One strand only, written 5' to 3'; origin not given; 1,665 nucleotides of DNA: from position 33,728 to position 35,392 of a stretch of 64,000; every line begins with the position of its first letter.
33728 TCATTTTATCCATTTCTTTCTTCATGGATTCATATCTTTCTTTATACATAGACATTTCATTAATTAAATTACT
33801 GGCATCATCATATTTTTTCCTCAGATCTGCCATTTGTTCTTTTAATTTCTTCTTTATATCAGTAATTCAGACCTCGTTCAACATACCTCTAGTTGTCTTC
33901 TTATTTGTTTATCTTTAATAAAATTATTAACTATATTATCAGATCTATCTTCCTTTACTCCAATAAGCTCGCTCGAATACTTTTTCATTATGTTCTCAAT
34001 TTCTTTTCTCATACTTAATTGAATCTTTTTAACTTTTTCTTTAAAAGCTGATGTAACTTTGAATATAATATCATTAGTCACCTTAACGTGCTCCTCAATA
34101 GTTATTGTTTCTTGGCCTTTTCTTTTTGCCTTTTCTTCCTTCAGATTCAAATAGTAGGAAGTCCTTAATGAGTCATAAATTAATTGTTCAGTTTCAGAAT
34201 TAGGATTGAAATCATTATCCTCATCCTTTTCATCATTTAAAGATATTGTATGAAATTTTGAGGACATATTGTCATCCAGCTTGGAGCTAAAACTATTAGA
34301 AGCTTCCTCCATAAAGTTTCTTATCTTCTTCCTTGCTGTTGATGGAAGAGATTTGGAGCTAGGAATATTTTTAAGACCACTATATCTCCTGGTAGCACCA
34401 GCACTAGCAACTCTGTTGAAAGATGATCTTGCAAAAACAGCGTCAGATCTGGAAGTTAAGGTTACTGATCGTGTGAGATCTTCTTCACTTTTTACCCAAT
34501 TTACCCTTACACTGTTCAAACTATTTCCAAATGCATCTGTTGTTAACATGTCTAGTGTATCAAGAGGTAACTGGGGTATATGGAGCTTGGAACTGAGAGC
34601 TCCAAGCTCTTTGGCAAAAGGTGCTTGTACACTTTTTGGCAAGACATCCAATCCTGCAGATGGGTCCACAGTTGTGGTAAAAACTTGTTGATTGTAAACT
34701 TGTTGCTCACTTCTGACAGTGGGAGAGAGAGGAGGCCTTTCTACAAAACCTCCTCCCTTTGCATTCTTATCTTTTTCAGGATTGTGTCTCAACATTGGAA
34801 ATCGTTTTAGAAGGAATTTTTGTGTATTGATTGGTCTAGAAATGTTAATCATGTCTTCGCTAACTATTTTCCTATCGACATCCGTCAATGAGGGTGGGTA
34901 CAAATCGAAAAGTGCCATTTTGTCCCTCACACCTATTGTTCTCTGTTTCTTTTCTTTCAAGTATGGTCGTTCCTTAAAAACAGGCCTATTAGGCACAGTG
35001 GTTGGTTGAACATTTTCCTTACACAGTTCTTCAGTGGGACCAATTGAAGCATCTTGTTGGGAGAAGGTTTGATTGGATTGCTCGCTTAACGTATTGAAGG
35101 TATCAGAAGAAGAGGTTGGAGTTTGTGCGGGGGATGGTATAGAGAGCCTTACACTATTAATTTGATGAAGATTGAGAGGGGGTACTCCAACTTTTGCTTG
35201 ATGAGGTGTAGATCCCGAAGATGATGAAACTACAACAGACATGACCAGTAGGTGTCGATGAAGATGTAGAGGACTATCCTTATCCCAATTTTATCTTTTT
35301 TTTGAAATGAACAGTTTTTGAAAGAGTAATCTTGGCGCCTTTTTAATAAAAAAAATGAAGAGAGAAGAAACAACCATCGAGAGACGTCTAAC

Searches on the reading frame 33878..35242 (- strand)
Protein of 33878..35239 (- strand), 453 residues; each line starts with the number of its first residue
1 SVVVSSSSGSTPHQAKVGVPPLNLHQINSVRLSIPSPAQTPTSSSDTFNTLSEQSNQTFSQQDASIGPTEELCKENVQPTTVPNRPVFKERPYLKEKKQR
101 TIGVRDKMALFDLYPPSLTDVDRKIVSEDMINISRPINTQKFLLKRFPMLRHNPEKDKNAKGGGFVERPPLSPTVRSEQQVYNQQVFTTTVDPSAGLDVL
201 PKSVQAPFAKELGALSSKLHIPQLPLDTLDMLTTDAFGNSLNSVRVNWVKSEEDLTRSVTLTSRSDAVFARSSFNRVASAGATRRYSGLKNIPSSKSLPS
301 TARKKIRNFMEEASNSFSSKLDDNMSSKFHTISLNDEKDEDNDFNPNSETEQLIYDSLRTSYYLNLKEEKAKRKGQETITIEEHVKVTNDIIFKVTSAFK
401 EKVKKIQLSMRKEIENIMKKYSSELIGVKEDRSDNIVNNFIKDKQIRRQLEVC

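Call 11: search_protein_families(library=pfam, max_evalue=1, proteins=[window:33878-35239:-])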
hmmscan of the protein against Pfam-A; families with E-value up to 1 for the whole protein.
window:33878-35239:- (453 aa): 2 families
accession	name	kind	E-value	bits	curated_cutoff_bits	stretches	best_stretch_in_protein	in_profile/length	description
PF09769.14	ApoO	-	0.24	11.7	31.4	0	376-423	11-58/131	Apolipoprotein O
PF04286.17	DUF445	-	0.61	10.4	33.8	1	302-428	159-289/368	Protein of unknown function (DUF445)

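Call 51: find_encoding_contigs(protein=window:33881-35242:-, flank=10000, max_places=3)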
Protein window:33881-35242:- (454 aa): no gene with exactly this product is on record in the collection.
